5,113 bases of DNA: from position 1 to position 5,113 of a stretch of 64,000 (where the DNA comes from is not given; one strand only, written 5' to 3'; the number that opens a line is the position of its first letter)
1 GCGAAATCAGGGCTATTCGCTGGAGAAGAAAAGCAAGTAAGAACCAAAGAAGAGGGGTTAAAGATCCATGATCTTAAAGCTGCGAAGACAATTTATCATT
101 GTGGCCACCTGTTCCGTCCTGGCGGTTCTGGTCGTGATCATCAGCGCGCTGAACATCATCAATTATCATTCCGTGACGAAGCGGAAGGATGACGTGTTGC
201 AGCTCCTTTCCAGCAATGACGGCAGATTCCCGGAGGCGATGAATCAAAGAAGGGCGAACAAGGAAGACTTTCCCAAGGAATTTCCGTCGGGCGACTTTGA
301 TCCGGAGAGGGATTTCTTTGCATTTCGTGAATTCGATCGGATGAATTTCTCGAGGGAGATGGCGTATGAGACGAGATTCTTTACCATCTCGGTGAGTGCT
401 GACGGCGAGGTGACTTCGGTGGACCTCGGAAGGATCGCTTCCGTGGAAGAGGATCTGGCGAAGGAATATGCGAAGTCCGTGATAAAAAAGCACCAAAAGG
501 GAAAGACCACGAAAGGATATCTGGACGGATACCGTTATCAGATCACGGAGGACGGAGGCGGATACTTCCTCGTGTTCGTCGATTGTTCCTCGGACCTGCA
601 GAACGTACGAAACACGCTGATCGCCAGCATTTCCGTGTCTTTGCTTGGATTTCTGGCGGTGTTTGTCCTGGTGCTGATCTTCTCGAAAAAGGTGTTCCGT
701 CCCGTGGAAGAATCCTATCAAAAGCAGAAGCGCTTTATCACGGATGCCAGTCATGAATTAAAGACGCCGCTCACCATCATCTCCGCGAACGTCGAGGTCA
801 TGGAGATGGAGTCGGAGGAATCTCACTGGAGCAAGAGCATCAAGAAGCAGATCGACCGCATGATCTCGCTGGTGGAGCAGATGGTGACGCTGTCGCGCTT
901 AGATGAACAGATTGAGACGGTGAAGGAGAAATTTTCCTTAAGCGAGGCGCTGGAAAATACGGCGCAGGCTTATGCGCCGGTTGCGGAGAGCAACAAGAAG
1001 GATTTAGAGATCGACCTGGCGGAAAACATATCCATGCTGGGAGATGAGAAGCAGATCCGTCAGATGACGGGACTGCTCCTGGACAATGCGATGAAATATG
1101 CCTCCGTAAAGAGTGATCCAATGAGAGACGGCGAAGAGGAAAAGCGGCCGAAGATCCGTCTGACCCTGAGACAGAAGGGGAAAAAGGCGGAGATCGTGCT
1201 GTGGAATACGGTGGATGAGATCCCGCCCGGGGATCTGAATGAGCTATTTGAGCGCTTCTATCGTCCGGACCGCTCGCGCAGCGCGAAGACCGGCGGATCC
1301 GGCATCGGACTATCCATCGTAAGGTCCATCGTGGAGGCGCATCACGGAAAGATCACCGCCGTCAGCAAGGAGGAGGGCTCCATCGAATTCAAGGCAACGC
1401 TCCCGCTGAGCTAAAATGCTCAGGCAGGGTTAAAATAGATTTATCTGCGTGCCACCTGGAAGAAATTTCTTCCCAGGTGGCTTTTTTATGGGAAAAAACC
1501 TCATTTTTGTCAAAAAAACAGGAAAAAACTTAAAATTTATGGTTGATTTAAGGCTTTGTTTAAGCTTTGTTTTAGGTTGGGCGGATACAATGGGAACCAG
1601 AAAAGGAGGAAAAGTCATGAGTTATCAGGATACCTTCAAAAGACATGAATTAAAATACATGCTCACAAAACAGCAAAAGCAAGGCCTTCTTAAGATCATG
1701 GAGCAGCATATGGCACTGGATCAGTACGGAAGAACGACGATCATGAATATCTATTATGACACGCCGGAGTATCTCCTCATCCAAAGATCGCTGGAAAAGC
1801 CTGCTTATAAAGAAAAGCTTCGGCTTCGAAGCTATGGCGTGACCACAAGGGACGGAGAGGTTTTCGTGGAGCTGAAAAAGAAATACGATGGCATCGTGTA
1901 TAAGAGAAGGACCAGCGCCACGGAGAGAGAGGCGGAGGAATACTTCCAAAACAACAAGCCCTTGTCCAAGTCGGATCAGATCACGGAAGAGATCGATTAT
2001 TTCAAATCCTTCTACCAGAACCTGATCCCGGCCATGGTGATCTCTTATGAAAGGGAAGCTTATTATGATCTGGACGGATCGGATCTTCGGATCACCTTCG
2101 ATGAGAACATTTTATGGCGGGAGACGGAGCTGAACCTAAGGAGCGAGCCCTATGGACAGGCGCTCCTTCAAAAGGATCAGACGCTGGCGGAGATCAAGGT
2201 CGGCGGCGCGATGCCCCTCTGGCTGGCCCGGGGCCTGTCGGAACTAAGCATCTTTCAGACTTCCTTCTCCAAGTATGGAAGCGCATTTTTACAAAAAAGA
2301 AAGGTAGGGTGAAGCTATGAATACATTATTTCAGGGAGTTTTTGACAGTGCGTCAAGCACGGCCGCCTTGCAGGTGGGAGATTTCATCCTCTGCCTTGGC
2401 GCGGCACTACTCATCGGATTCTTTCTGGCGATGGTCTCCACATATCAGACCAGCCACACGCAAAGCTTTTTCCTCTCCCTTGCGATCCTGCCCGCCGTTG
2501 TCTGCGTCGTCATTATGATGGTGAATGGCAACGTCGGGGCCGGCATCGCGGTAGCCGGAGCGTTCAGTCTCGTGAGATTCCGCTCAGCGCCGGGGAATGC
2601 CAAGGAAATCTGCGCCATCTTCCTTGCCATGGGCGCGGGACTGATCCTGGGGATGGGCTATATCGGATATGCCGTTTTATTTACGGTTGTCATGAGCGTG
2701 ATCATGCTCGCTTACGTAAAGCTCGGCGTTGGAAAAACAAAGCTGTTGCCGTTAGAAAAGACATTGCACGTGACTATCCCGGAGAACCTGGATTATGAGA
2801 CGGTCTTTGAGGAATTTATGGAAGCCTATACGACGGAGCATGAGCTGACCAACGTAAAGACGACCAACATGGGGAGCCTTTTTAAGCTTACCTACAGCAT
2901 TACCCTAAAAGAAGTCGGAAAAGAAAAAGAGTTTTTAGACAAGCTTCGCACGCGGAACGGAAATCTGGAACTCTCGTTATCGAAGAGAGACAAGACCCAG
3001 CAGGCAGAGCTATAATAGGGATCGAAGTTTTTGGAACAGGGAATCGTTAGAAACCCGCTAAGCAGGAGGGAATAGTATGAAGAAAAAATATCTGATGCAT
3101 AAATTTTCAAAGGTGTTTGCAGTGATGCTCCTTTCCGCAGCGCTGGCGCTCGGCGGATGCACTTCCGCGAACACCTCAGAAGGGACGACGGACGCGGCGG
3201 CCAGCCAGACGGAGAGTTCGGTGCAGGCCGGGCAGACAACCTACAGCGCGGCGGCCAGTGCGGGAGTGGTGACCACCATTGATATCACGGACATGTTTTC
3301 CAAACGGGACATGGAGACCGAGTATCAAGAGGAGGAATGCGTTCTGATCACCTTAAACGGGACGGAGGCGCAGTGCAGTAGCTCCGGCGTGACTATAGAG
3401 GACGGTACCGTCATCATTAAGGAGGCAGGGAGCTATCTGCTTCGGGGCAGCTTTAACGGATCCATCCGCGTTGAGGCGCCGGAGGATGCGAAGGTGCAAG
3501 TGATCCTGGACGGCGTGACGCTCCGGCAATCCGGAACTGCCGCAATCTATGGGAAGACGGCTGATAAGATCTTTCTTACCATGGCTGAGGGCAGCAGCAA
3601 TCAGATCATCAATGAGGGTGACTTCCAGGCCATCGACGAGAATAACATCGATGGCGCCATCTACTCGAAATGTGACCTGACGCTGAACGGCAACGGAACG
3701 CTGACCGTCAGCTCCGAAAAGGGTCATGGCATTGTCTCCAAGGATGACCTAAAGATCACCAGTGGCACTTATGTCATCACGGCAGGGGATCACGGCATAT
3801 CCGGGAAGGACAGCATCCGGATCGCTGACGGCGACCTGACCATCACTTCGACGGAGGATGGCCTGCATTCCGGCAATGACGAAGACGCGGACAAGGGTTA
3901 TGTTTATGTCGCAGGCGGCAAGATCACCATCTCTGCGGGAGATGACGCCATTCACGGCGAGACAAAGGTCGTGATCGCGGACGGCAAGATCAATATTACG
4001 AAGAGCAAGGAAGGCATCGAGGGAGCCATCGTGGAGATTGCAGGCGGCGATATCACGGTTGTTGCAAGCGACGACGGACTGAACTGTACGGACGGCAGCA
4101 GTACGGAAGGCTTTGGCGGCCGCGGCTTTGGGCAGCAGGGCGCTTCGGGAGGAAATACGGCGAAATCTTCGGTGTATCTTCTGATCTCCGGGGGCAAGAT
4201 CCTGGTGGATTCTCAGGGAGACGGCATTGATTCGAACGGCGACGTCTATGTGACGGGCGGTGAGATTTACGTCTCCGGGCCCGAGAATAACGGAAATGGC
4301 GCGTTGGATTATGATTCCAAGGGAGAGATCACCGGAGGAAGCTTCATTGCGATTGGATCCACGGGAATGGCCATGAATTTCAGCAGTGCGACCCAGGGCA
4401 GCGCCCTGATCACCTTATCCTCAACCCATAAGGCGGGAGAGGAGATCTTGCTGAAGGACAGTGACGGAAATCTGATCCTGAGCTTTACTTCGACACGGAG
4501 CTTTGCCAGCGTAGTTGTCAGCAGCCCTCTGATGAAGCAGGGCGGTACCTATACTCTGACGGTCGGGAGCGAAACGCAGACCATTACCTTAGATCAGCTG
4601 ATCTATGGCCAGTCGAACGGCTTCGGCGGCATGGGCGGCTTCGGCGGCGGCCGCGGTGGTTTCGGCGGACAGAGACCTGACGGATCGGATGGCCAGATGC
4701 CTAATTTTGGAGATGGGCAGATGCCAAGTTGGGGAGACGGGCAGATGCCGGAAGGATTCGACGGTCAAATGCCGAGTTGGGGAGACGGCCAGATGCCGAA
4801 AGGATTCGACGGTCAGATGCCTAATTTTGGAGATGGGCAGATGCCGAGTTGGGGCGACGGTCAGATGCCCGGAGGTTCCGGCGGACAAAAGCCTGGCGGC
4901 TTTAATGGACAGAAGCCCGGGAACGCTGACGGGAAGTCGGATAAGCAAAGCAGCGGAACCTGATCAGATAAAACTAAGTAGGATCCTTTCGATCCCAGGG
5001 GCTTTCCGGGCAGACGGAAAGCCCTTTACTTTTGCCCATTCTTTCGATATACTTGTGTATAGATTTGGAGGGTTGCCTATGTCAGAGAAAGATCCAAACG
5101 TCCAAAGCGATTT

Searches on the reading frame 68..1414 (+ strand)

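Call 62: search_protein_families(library=pfam, proteins=[window:68-1414:+], max_evalue=0.00001)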
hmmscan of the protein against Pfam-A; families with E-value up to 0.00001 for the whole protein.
window:68-1414:+ (448 aa): 3 families
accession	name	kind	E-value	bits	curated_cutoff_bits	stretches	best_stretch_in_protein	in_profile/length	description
PF02518.31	HATPase_c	-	9.2e-21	74.8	26.4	1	325-447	1-109/111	Histidine kinase-, DNA gyrase B-, and HSP90-like ATPase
PF00512.31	HisKA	-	1e-14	54.8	26.9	1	220-280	2-65/66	His Kinase A (phospho-acceptor) domain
PF14501.12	HATPase_c_5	-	1.6e-06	28.4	22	0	330-445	6-101/102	GHKL domain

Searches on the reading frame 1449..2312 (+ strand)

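Call 62: search_protein_families(library=pfam, proteins=[window:1449-2312:+], max_evalue=0.00001)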
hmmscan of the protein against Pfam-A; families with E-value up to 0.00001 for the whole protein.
window:1449-2312:+ (287 aa): 1 family
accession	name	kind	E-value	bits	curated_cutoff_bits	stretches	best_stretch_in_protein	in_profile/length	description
PF09359.15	VTC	-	2.1e-38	132.7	23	1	64-279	1-230/235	VTC domain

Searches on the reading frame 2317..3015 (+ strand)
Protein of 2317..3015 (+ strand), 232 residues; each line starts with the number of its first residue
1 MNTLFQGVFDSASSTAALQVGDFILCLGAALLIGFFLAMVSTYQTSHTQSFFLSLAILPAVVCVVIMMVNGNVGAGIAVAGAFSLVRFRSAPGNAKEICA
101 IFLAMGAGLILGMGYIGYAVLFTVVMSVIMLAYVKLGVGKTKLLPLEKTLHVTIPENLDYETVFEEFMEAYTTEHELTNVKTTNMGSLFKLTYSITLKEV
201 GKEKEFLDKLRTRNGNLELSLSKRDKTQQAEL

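Call 62: search_protein_families(library=pfam, proteins=[window:2317-3015:+], max_evalue=0.00001)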
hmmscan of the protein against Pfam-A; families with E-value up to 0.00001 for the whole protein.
window:2317-3015:+ (232 aa): 1 family
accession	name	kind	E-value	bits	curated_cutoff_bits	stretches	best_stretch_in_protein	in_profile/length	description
PF16316.10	DUF4956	-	5.7e-14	52.6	30.6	1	37-185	8-161/169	Domain of unknown function (DUF4956)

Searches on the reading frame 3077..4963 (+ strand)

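Call 35: search_protein_families(library=pfam, proteins=[window:3077-4963:+], max_evalue=0.00001)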
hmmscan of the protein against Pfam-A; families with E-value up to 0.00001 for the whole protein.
window:3077-4963:+ (628 aa): 1 family
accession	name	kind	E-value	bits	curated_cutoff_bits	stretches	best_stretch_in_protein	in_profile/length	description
PF14262.12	Cthe_2159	-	1.9e-73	247.4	25.8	1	109-400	2-257/262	Carbohydrate-binding domain-containing protein Cthe_2159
